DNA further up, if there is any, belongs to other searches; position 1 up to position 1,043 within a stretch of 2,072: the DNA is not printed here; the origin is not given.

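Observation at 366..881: Orphan tandem lipoyl/biotinyl-like domains with a correctly placed candidate modification lysine and no attached enzyme domain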

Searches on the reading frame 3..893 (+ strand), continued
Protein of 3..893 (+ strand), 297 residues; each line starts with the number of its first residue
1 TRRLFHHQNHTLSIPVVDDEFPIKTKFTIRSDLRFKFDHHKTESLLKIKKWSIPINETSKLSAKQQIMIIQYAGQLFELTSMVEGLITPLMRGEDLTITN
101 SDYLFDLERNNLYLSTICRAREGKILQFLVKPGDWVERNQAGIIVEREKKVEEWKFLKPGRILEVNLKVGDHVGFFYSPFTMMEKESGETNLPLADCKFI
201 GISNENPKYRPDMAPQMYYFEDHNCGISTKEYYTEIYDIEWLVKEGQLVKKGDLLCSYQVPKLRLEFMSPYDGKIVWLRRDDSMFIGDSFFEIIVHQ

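Call 35: find_homologous_proteins(query=A2, max_evalue=0.001)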
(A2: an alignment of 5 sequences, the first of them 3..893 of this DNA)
Query A2 (5 sequences) (297 aa, profile of the alignment): 3102 proteins with E <= 0.001 among 8000 candidates; the best 120 are listed.
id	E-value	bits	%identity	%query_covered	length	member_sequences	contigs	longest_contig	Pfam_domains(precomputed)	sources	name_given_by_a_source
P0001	3.5e-105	369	100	77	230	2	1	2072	PF25984.1,PF00364.29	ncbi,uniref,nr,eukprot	ncbi:predicted protein [Naegleria gruberi]|uniref:Predicted protein n=1 Tax=Naegleria gruberi TaxID=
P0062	5.9e-86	306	26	58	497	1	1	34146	PF25973.1,PF05896.18,PF25984.1,PF01597.26,PF02817.23,PF00198.29,PF00364.29,PF25917.1,PF25997.1,PF26018.1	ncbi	ncbi:unnamed protein product, partial [Effrenium voratum]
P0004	7.5e-58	214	33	28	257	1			PF25984.1,PF01597.26,PF00364.29,PF25919.1,PF25917.1,PF25997.1,PF26018.1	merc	-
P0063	1.0e-57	214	37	21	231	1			PF05896.18,PF25984.1,PF01597.26,PF00364.29,PF25917.1,PF25997.1,PF26018.1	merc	-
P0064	1.1e-47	181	37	16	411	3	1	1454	PF25973.1,PF05896.18,PF13375.13,PF07831.20,PF25984.1,PF01597.26,PF02817.23,PF00364.29,PF25919.1,PF25917.1,PF25997.1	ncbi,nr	ncbi:MAG TPA: E3 binding domain-containing protein, partial [Cellvibrionaceae bacterium]|nr:E3 bindi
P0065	2.8e-46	176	32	21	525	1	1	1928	PF05896.18,PF25984.1,PF01597.26,PF02817.23,PF00198.29,PF00364.29,PF25919.1,PF25917.1,PF25997.1,PF26018.1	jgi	jgi:2-oxoisovalerate dehydrogenase E2 component (dihydrolipoyl transacylase)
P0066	2.0e-42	164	36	19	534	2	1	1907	PF25984.1,PF01597.26,PF02817.23,PF00198.29,PF00364.29,PF25917.1,PF25997.1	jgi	-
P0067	2.2e-38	150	25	53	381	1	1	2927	PF25973.1,PF05896.18,PF25984.1,PF01597.26,PF00358.27,PF00364.29,PF25919.1,PF25917.1,PF25997.1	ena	-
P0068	1.2e-34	138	38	21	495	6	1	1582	PF02817.23,PF00198.29,PF00364.29,PF25997.1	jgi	-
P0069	4.6e-32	130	37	18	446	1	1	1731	PF25973.1,PF25984.1,PF01597.26,PF02817.23,PF00364.29,PF25919.1,PF25917.1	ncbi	ncbi:MAG: biotin/lipoyl-containing protein, partial [Endozoicomonas sp.]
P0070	1.3e-28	118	34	21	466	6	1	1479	PF02817.23,PF00198.29,PF00364.29,PF25997.1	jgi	-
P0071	1.6e-28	118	29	56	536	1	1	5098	PF13375.13,PF25984.1,PF09891.16,PF02817.23,PF00198.29,PF25919.1,PF25917.1,PF25997.1,PF05896.18,PF01597.26,PF00358.27,PF00364.29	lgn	-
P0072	9.3e-28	115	26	53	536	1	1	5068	PF25984.1,PF01597.26,PF02817.23,PF00198.29,PF00364.29,PF25917.1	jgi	jgi:pyruvate dehydrogenase E2 component (dihydrolipoamide acetyltransferase)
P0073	1.3e-27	115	35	16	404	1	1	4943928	PF05896.18,PF13375.13,PF07831.20,PF25984.1,PF01597.26,PF02817.23,PF00364.29,PF25919.1,PF25917.1,PF25997.1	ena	-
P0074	7.7e-27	112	31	22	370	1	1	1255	PF05896.18,PF13375.13,PF07831.20,PF25984.1,PF01597.26,PF00358.27,PF00364.29,PF25919.1,PF25917.1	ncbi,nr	ncbi:pyruvate dehydrogenase complex dihydrolipoyllysine-residue acetyltransferase, partial [Pseudomo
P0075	1.1e-26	112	24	55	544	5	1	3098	PF25984.1,PF01597.26,PF02817.23,PF00198.29,PF00364.29,PF25919.1,PF25917.1,PF25997.1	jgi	jgi:pyruvate dehydrogenase E2 component (dihydrolipoamide acetyltransferase)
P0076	1.6e-26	111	28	26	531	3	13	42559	PF25973.1,PF07831.20,PF25984.1,PF01597.26,PF02817.23,PF00198.29,PF00364.29,PF25919.1,PF25917.1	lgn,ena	-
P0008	1.9e-26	111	33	22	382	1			PF25973.1,PF13375.13,PF07831.20,PF25984.1,PF01551.30,PF25919.1,PF25917.1,PF26077.1,PF05896.18,PF01597.26,PF10011.16,PF00358.27,PF00364.29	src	-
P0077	3.1e-26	110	40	18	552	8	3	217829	PF25984.1,PF02817.23,PF00198.29,PF00364.29,PF25919.1,PF25917.1,PF25997.1,PF26018.1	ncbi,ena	-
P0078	7.3e-26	109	38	17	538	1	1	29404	PF25984.1,PF02817.23,PF00198.29,PF00364.29,PF25919.1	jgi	jgi:pyruvate dehydrogenase E2 component (dihydrolipoamide acetyltransferase)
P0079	1.0e-25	109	27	53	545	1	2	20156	PF25984.1,PF02817.23,PF00198.29,PF00364.29,PF25919.1,PF25917.1,PF25997.1,PF26018.1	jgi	jgi:pyruvate dehydrogenase E2 component (dihydrolipoamide acetyltransferase)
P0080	1.9e-25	108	33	18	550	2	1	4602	PF25984.1,PF02817.23,PF00198.29,PF00364.29,PF25919.1,PF25917.1,PF25997.1,PF26018.1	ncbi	ncbi:MAG: 2-oxo acid dehydrogenase subunit E2 [Planctomycetia bacterium]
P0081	1.5e-24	105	33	18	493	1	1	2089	PF25984.1,PF02817.23,PF00198.29,PF00364.29,PF25919.1,PF25917.1,PF25997.1,PF26018.1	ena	-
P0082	1.9e-24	105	31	28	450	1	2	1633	PF02817.23,PF00198.29,PF00364.29,PF25997.1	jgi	-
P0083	1.9e-24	105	33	18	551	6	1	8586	PF25984.1,PF02817.23,PF00198.29,PF00364.29,PF25919.1,PF25917.1,PF25997.1,PF26018.1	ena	-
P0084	2.4e-24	104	36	17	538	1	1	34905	PF25984.1,PF02817.23,PF00198.29,PF00364.29,PF25919.1,PF25917.1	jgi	jgi:pyruvate dehydrogenase E2 component (dihydrolipoamide acetyltransferase)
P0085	2.8e-24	104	36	17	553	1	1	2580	PF05896.18,PF25984.1,PF01597.26,PF02817.23,PF00198.29,PF00364.29,PF25919.1,PF25917.1,PF26077.1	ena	-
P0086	3.0e-24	104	31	28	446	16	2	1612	PF02817.23,PF00198.29,PF00364.29,PF25997.1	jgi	-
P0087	4.0e-24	104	36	17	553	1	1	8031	PF05896.18,PF25984.1,PF01597.26,PF02817.23,PF00198.29,PF00364.29,PF25919.1,PF25917.1,PF26077.1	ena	-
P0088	7.1e-24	103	30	21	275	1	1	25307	PF05896.18,PF07831.20,PF25984.1,PF01597.26,PF00364.29,PF25919.1,PF25917.1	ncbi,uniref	ncbi:biotin/lipoyl-containing protein, partial [Comamonas sp.]|uniref:biotin/lipoyl-containing prote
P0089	8.5e-24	102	37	21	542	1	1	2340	PF07831.20,PF25984.1,PF01597.26,PF02817.23,PF00198.29,PF00364.29,PF25919.1,PF25917.1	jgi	-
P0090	1.7e-23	101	30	17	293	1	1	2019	PF25984.1,PF01597.26,PF00364.29,PF25919.1,PF25917.1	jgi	-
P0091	1.8e-23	101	32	18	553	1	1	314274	PF13375.13,PF07831.20,PF25984.1,PF01597.26,PF02817.23,PF00198.29,PF00364.29,PF25919.1,PF25917.1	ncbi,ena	-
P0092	2.9e-23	101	26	57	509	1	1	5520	PF25973.1,PF13375.13,PF07831.20,PF25984.1,PF01597.26,PF02817.23,PF00198.29,PF00364.29,PF25919.1,PF25917.1,PF26077.1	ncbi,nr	ncbi:MAG TPA: dihydrolipoyllysine-residue acetyltransferase, partial [Rhodanobacter sp.]|nr:dihydrol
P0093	2.9e-23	101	32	18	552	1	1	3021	PF13375.13,PF07831.20,PF25984.1,PF01597.26,PF02817.23,PF00198.29,PF00364.29,PF25919.1,PF25917.1,PF26077.1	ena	-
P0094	4.6e-23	100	37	16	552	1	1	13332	PF07831.20,PF25984.1,PF02817.23,PF00198.29,PF00364.29,PF25919.1,PF25917.1,PF26077.1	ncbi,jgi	jgi:pyruvate dehydrogenase E2 component (dihydrolipoamide acetyltransferase)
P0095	5.5e-23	100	24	57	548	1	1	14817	PF25973.1,PF25984.1,PF01597.26,PF02817.23,PF00198.29,PF00364.29,PF25919.1,PF25917.1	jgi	jgi:pyruvate dehydrogenase E2 component (dihydrolipoamide acetyltransferase)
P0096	5.7e-23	100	37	16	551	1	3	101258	PF07831.20,PF25984.1,PF01597.26,PF02817.23,PF00198.29,PF00364.29,PF25919.1,PF25917.1,PF26077.1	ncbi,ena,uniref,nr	ncbi:MAG TPA: dihydrolipoyllysine-residue acetyltransferase [Ottowia sp.]|uniref:dihydrolipoyllysine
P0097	9.6e-23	99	33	16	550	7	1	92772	PF05896.18,PF25984.1,PF01597.26,PF02817.23,PF00198.29,PF00364.29,PF25919.1,PF25917.1,PF26077.1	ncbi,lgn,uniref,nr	ncbi:dihydrolipoyllysine-residue acetyltransferase [Acidovorax sp. MR-S7]|uniref:dihydrolipoyllysine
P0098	1.0e-22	99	38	17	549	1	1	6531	PF25984.1,PF01597.26,PF02817.23,PF00198.29,PF00364.29,PF25919.1,PF25917.1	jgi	-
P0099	1.0e-22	99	29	18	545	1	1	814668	PF25984.1,PF02817.23,PF00198.29,PF00364.29,PF25919.1,PF25917.1,PF25997.1,PF26018.1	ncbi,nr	ncbi:MAG: 2-oxo acid dehydrogenase subunit E2 [Planctomycetes bacterium]|nr:2-oxo acid dehydrogenase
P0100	1.1e-22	99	26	57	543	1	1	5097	PF25973.1,PF05896.18,PF07831.20,PF25984.1,PF01597.26,PF02817.23,PF00198.29,PF00364.29,PF25919.1,PF25917.1,PF25997.1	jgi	jgi:pyruvate dehydrogenase E2 component (dihydrolipoamide acetyltransferase)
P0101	1.6e-22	98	39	16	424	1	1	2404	PF25984.1,PF01597.26,PF02817.23,PF00198.29,PF00364.29,PF25919.1,PF26077.1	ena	-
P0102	2.6e-22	98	34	22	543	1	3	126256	PF07831.20,PF25984.1,PF01597.26,PF02817.23,PF00198.29,PF00364.29,PF25919.1,PF25917.1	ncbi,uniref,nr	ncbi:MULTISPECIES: dihydrolipoyllysine-residue acetyltransferase [Pseudomonas]|uniref:dihydrolipoyll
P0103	2.8e-22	97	26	58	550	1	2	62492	PF25973.1,PF25984.1,PF02817.23,PF00198.29,PF00364.29,PF25919.1,PF25917.1,PF25997.1,PF26018.1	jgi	-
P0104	3.5e-22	97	38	18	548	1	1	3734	PF07831.20,PF25984.1,PF01597.26,PF02817.23,PF00198.29,PF00364.29,PF25919.1,PF26077.1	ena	-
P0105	3.5e-22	97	39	16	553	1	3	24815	PF25984.1,PF02817.23,PF00198.29,PF00364.29,PF25919.1,PF26077.1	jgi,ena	-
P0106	3.9e-22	97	38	18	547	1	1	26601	PF25984.1,PF01597.26,PF04625.18,PF02817.23,PF00198.29,PF00364.29,PF25919.1,PF25917.1,PF26077.1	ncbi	-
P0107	4.9e-22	97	41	17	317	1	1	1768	PF25973.1,PF05896.18,PF13375.13,PF25984.1,PF01597.26,PF00364.29,PF25919.1,PF25917.1,PF25997.1,PF26077.1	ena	-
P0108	5.4e-22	97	39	16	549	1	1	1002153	PF25984.1,PF02817.23,PF00198.29,PF00364.29,PF25919.1,PF26077.1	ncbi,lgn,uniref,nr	ncbi:dihydrolipoyllysine-residue acetyltransferase [Variovorax sp. YR216]|uniref:dihydrolipoyllysine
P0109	5.6e-22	96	36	17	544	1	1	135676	PF13375.13,PF07831.20,PF25984.1,PF01597.26,PF02817.23,PF00198.29,PF00364.29,PF25919.1,PF25917.1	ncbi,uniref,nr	ncbi:dihydrolipoyllysine-residue acetyltransferase [Pseudomonas sp. JH-2]|uniref:dihydrolipoyllysine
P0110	5.8e-22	96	31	20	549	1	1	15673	PF25984.1,PF02817.23,PF00198.29,PF00364.29,PF25919.1,PF25917.1,PF25997.1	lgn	-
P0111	6.4e-22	96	-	-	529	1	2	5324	PF07831.20,PF25984.1,PF01597.26,PF02817.23,PF00198.29,PF00364.29,PF25919.1,PF25917.1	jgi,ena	-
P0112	6.9e-22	96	22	57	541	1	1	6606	PF25984.1,PF01597.26,PF02817.23,PF00198.29,PF00364.29,PF25919.1,PF25917.1,PF25997.1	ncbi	-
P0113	7.2e-22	96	34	17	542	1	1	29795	PF25984.1,PF01597.26,PF02817.23,PF00198.29,PF00364.29,PF25919.1,PF25917.1,PF26077.1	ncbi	-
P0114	7.6e-22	96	24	58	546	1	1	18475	PF25973.1,PF25984.1,PF02817.23,PF00198.29,PF00364.29,PF25919.1,PF25917.1,PF25997.1,PF26018.1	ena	-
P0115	7.7e-22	96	39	16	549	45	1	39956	PF05896.18,PF25984.1,PF01597.26,PF02817.23,PF00198.29,PF00364.29,PF25919.1,PF25917.1,PF26077.1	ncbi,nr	ncbi:MAG: dihydrolipoyllysine-residue acetyltransferase [Alicycliphilus sp.]|nr:MAG: dihydrolipoylly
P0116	8.4e-22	96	39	16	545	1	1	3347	PF07831.20,PF25984.1,PF02817.23,PF00198.29,PF00364.29,PF25919.1,PF25917.1,PF26077.1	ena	-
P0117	8.5e-22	96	33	22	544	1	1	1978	PF05896.18,PF07831.20,PF25984.1,PF02817.23,PF00198.29,PF00364.29,PF25919.1,PF25917.1,PF26077.1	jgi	-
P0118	8.5e-22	96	39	16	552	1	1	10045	PF25984.1,PF02817.23,PF00198.29,PF00364.29,PF25919.1,PF26077.1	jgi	jgi:pyruvate dehydrogenase E2 component (dihydrolipoamide acetyltransferase)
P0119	8.6e-22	96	28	21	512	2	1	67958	PF02817.23,PF00198.29,PF00364.29,PF25997.1,PF26018.1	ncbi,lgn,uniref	ncbi:dihydrolipoyllysine-residue acetyltransferase [Rheinheimera sp.]|uniref:dihydrolipoyllysine-res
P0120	9.8e-22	96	33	19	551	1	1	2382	PF07831.20,PF25984.1,PF02817.23,PF00198.29,PF00364.29,PF25919.1,PF25917.1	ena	-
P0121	1.1e-21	96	25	55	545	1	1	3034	PF05896.18,PF25984.1,PF01597.26,PF02817.23,PF00198.29,PF00364.29,PF25919.1,PF25917.1,PF26077.1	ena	-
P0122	2.0e-21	95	34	18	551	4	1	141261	PF07831.20,PF25984.1,PF01597.26,PF02817.23,PF00198.29,PF00364.29,PF25919.1,PF26077.1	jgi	jgi:pyruvate dehydrogenase E2 component (dihydrolipoamide acetyltransferase)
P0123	2.1e-21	95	20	57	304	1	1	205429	PF25973.1,PF07831.20,PF25984.1,PF01597.26,PF00364.29,PF25919.1,PF25917.1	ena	-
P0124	2.8e-21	94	33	16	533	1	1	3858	PF25973.1,PF07831.20,PF25984.1,PF01597.26,PF02817.23,PF00198.29,PF00364.29,PF25919.1,PF25917.1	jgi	jgi:pyruvate dehydrogenase E2 component (dihydrolipoamide acetyltransferase)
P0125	3.2e-21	94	34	18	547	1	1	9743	PF13375.13,PF07831.20,PF25984.1,PF02817.23,PF00198.29,PF00364.29,PF25919.1,PF25917.1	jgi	-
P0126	3.3e-21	94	38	16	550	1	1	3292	PF25984.1,PF01597.26,PF02817.23,PF00198.29,PF00364.29,PF25919.1,PF26077.1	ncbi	-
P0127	3.3e-21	94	31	21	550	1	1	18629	PF25973.1,PF25984.1,PF02817.23,PF00198.29,PF00364.29,PF25919.1,PF25917.1,PF25997.1,PF26018.1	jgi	-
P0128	3.9e-21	94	-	-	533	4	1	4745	PF07831.20,PF25984.1,PF01597.26,PF02817.23,PF00198.29,PF00364.29,PF25919.1,PF25917.1,PF26077.1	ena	-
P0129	4.3e-21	94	25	53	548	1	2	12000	PF25973.1,PF13375.13,PF07831.20,PF25984.1,PF01597.26,PF02817.23,PF00198.29,PF00364.29,PF25919.1,PF25917.1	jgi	jgi:pyruvate dehydrogenase E2 component (dihydrolipoamide acetyltransferase)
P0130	5.3e-21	93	-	-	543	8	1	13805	PF13375.13,PF25984.1,PF01597.26,PF02817.23,PF00198.29,PF00364.29,PF25919.1,PF25917.1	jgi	jgi:pyruvate dehydrogenase E2 component (dihydrolipoamide acetyltransferase)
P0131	5.7e-21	93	24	59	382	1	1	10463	PF02817.23,PF00198.29,PF00364.29,PF25997.1,PF26018.1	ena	-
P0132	5.8e-21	93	37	16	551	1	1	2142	PF25984.1,PF01597.26,PF02817.23,PF00198.29,PF00364.29,PF25919.1,PF25917.1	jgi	-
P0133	5.8e-21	93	24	57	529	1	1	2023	PF07831.20,PF25984.1,PF01597.26,PF02817.23,PF00198.29,PF00364.29,PF25919.1,PF25917.1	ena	-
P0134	6.3e-21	93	38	16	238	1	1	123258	PF13375.13,PF07831.20,PF25984.1,PF01597.26,PF00364.29,PF25919.1,PF25917.1,PF26077.1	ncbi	ncbi:biotin/lipoyl-containing protein, partial [Hydrogenophaga sp. 2FB]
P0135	7.5e-21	93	37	16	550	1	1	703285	PF07831.20,PF25984.1,PF01597.26,PF02817.23,PF00198.29,PF00364.29,PF25919.1,PF25917.1,PF26077.1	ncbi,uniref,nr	ncbi:dihydrolipoyllysine-residue acetyltransferase [Ramlibacter sp. XY19]|uniref:dihydrolipoyllysine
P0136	7.5e-21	93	30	22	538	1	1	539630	PF07831.20,PF25984.1,PF01597.26,PF02817.23,PF00198.29,PF00364.29,PF25919.1,PF25917.1,PF25997.1,PF26077.1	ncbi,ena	-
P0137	1.1e-20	92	34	18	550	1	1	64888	PF13375.13,PF07831.20,PF25984.1,PF01597.26,PF02817.23,PF00198.29,PF00364.29,PF25919.1,PF25917.1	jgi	jgi:pyruvate dehydrogenase E2 component (dihydrolipoamide acetyltransferase)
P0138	1.3e-20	92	39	16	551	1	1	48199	PF25984.1,PF01597.26,PF02817.23,PF00198.29,PF00364.29,PF25919.1,PF25917.1,PF26077.1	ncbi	-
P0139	1.9e-20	91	37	16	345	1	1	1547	PF25984.1,PF01597.26,PF02817.23,PF00364.29,PF25919.1,PF26077.1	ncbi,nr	ncbi:MAG: E3 binding domain-containing protein, partial [Polaromonas sp.]|nr:E3 binding domain-conta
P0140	3.2e-20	91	30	16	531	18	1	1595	PF25984.1,PF01597.26,PF25935.1,PF02817.23,PF00198.29,PF00364.29,PF25919.1,PF25917.1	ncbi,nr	ncbi:MAG: biotin/lipoyl-containing protein, partial [Acinetobacter sp.]|nr:biotin/lipoyl-containing 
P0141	3.4e-20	91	44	15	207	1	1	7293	PF00364.29,PF25997.1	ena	-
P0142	3.4e-20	91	31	21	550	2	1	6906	PF07831.20,PF25984.1,PF01597.26,PF02817.23,PF00198.29,PF00364.29,PF25919.1,PF25917.1,PF26077.1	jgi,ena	-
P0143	4.6e-20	90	35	18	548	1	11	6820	PF07831.20,PF25984.1,PF01597.26,PF02817.23,PF00198.29,PF00364.29,PF25919.1,PF25917.1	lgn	-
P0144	4.6e-20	90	38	18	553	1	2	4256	PF25984.1,PF01597.26,PF02817.23,PF00198.29,PF00364.29,PF25919.1,PF26077.1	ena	-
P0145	4.6e-20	90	38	18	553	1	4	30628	PF25984.1,PF01597.26,PF02817.23,PF00198.29,PF00364.29,PF25919.1,PF25917.1,PF26077.1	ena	-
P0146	4.6e-20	90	38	18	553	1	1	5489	PF25984.1,PF01597.26,PF02817.23,PF00198.29,PF00364.29,PF25919.1,PF25917.1,PF26077.1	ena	-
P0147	4.6e-20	90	38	18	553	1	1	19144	PF25984.1,PF01597.26,PF02817.23,PF00198.29,PF00364.29,PF25919.1,PF25917.1,PF26077.1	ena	-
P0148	4.6e-20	90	38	18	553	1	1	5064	PF25984.1,PF01597.26,PF02817.23,PF00198.29,PF00364.29,PF25919.1,PF25917.1,PF26077.1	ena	-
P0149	4.6e-20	90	36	17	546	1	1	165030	PF07831.20,PF25984.1,PF01597.26,PF02817.23,PF00198.29,PF00364.29,PF25919.1,PF25917.1,PF26077.1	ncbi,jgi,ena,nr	ncbi:MAG TPA: dihydrolipoyllysine-residue acetyltransferase [Noviherbaspirillum sp.]|nr:dihydrolipoy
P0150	4.7e-20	90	25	52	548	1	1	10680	PF07831.20,PF25984.1,PF01597.26,PF02817.23,PF00198.29,PF00364.29,PF25919.1,PF25917.1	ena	-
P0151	6.3e-20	90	34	17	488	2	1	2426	PF13375.13,PF07831.20,PF25984.1,PF01597.26,PF02817.23,PF00198.29,PF00364.29,PF25919.1,PF25917.1,PF26077.1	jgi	-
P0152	6.8e-20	90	38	18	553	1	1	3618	PF25984.1,PF01597.26,PF02817.23,PF00198.29,PF00364.29,PF25919.1,PF25917.1,PF26077.1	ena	-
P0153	7.1e-20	90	23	57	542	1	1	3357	PF25984.1,PF02817.23,PF00198.29,PF00364.29,PF25919.1,PF25917.1,PF25997.1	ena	-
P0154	7.3e-20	90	-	-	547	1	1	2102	PF25984.1,PF01597.26,PF02817.23,PF00198.29,PF00364.29,PF25919.1,PF26077.1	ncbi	-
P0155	7.5e-20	90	38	18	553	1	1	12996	PF07831.20,PF25984.1,PF02817.23,PF00198.29,PF00364.29,PF25919.1,PF26077.1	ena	-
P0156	7.5e-20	90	38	18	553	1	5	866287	PF07831.20,PF25984.1,PF02817.23,PF00198.29,PF00364.29,PF25919.1,PF26077.1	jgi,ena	-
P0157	8.1e-20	89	35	18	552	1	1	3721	PF25984.1,PF01597.26,PF02817.23,PF00198.29,PF00364.29,PF25919.1,PF25917.1,PF26077.1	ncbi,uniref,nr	ncbi:dihydrolipoyllysine-residue acetyltransferase [Rhodoferax sp.]|uniref:dihydrolipoyllysine-resid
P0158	1.1e-19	89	37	16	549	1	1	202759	PF25984.1,PF01597.26,PF02817.23,PF00198.29,PF00364.29,PF25919.1,PF26077.1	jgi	jgi:pyruvate dehydrogenase E2 component (dihydrolipoamide acetyltransferase)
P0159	1.2e-19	89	33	19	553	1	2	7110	PF13375.13,PF07831.20,PF25984.1,PF01597.26,PF02817.23,PF00198.29,PF00364.29,PF25919.1,PF25917.1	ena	-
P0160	1.2e-19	89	33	19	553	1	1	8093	PF13375.13,PF07831.20,PF25984.1,PF01597.26,PF02817.23,PF00198.29,PF00364.29,PF25919.1,PF25917.1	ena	-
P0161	1.3e-19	89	40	18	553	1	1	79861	PF07831.20,PF25984.1,PF01597.26,PF02817.23,PF00198.29,PF00364.29,PF25919.1,PF25917.1,PF26077.1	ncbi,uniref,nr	ncbi:dihydrolipoyllysine-residue acetyltransferase [Noviherbaspirillum malthae]|uniref:dihydrolipoyl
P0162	1.4e-19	89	39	16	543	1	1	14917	PF05896.18,PF25984.1,PF01597.26,PF02817.23,PF00198.29,PF00364.29,PF25919.1,PF25917.1,PF26077.1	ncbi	-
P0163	1.5e-19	88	25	53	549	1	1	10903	PF25984.1,PF02817.23,PF00198.29,PF00364.29,PF25919.1,PF25917.1,PF25997.1,PF26077.1,PF26018.1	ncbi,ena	-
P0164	1.9e-19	88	-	-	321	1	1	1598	PF25973.1,PF13375.13,PF25984.1,PF01551.30,PF01597.26,PF00364.29,PF25919.1,PF25917.1,PF25997.1,PF26018.1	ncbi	ncbi:MAG: biotin/lipoyl-containing protein, partial [Lentilitoribacter sp.]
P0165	2.2e-19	88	29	16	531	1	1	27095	PF07831.20,PF25984.1,PF01597.26,PF02817.23,PF00198.29,PF00364.29,PF25919.1,PF25917.1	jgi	jgi:pyruvate dehydrogenase E2 component (dihydrolipoamide acetyltransferase)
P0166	2.2e-19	88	24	58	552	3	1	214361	PF25984.1,PF02817.23,PF00198.29,PF00364.29,PF25919.1,PF25917.1,PF25997.1,PF26018.1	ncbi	-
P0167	2.4e-19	88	43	16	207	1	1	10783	PF25973.1,PF05896.18,PF13375.13,PF25984.1,PF01597.26,PF00364.29,PF25919.1,PF25917.1,PF26077.1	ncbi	ncbi:biotin/lipoyl-containing protein, partial [Pseudacidovorax intermedius]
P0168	2.4e-19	88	36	18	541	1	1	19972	PF25984.1,PF01597.26,PF02817.23,PF00198.29,PF00364.29,PF25919.1,PF25917.1,PF26077.1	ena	-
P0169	2.5e-19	88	37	16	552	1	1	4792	PF25984.1,PF01597.26,PF02817.23,PF00198.29,PF00364.29,PF25919.1,PF25917.1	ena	-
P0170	2.5e-19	88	37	16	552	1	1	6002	PF25984.1,PF01597.26,PF02817.23,PF00198.29,PF00364.29,PF25919.1,PF25917.1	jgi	-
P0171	2.6e-19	88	37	18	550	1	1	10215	PF25984.1,PF01597.26,PF02817.23,PF00198.29,PF00364.29,PF25919.1,PF25917.1,PF26077.1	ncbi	-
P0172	2.8e-19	88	25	25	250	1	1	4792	PF25973.1,PF05896.18,PF07831.20,PF25984.1,PF01597.26,PF00364.29,PF25919.1,PF25917.1,PF26077.1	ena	-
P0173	3.3e-19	87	41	16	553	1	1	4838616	PF25984.1,PF02817.23,PF00198.29,PF00364.29,PF25919.1,PF25917.1,PF26077.1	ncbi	ncbi:dihydrolipoyllysine-residue acetyltransferase [Burkholderiaceae bacterium UC74_6]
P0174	3.4e-19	87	-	-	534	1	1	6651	PF05896.18,PF07831.20,PF25984.1,PF01597.26,PF02817.23,PF00198.29,PF00364.29,PF25919.1,PF25917.1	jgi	jgi:pyruvate dehydrogenase E2 component (dihydrolipoamide acetyltransferase)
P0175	3.6e-19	87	36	18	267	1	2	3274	PF05896.18,PF13375.13,PF07831.20,PF25984.1,PF01597.26,PF00364.29,PF25919.1,PF25917.1,PF26077.1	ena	-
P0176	4.3e-19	87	36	18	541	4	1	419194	PF25984.1,PF01597.26,PF02817.23,PF00198.29,PF00364.29,PF25919.1,PF25917.1,PF26077.1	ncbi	-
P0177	4.5e-19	87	27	16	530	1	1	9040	PF07831.20,PF25984.1,PF01597.26,PF02817.23,PF00198.29,PF00364.29,PF25919.1,PF25917.1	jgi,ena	-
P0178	4.6e-19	87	39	16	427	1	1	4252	PF25973.1,PF07831.20,PF25984.1,PF01597.26,PF02817.23,PF00198.29,PF00364.29,PF25919.1,PF26077.1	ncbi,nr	ncbi:MAG: 2-oxo acid dehydrogenase subunit E2, partial [Burkholderiaceae bacterium]|nr:2-oxo acid de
